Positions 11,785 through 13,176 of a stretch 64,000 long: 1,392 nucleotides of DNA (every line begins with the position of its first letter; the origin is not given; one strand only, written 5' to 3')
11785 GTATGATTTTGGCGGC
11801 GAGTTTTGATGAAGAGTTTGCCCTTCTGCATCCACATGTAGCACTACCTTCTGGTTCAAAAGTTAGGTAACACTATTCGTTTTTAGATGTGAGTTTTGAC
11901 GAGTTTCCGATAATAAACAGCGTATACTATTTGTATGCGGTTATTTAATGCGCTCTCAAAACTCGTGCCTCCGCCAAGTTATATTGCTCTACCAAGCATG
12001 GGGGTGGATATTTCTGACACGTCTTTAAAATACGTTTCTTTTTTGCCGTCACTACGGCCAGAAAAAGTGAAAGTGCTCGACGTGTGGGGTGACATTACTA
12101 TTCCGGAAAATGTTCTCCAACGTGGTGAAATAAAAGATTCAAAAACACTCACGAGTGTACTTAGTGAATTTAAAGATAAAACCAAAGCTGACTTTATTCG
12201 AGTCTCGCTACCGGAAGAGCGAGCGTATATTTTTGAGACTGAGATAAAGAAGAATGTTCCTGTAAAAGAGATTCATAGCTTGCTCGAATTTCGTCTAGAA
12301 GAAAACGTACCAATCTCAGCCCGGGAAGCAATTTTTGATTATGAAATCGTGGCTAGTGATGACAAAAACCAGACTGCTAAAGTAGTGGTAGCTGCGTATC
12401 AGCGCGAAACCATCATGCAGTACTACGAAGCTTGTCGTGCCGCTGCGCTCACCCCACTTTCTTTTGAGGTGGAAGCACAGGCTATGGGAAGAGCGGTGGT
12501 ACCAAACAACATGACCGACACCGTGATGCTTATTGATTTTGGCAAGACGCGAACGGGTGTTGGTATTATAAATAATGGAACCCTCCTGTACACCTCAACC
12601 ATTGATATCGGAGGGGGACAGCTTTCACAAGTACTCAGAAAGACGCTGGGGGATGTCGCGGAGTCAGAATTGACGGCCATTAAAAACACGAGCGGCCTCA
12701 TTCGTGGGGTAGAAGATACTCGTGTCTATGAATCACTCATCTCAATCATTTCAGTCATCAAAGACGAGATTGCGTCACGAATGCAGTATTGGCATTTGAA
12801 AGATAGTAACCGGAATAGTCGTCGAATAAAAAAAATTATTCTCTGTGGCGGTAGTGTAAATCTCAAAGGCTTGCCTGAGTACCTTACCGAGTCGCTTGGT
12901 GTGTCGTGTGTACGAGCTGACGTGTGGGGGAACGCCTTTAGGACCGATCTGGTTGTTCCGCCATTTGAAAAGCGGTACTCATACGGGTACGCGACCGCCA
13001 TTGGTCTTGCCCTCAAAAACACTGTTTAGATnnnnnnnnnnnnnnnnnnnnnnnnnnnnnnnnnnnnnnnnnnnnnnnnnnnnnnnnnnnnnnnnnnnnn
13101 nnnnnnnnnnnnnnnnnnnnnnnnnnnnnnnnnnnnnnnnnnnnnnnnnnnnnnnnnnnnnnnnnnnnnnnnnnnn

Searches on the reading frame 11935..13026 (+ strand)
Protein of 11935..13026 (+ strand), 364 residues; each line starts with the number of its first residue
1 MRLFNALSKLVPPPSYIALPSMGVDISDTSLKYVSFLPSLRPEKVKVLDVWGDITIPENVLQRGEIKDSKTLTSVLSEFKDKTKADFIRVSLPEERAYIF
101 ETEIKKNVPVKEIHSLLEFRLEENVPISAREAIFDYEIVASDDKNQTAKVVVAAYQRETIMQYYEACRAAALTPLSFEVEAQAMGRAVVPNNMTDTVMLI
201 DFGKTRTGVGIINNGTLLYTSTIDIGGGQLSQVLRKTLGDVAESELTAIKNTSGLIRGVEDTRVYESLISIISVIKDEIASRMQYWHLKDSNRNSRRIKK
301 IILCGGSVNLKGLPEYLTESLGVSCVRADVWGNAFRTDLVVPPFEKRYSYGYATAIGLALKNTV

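Call 67: search_protein_families(library=pfam, proteins=[window:11935-13026:+], max_evalue=0.00001)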
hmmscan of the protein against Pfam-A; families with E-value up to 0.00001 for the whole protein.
window:11935-13026:+ (364 aa): 1 family
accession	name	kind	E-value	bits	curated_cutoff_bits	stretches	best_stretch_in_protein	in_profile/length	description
PF11104.14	PilM_2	-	4.2e-30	105.3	27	1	23-362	1-339/340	Type IV pilus assembly protein PilM;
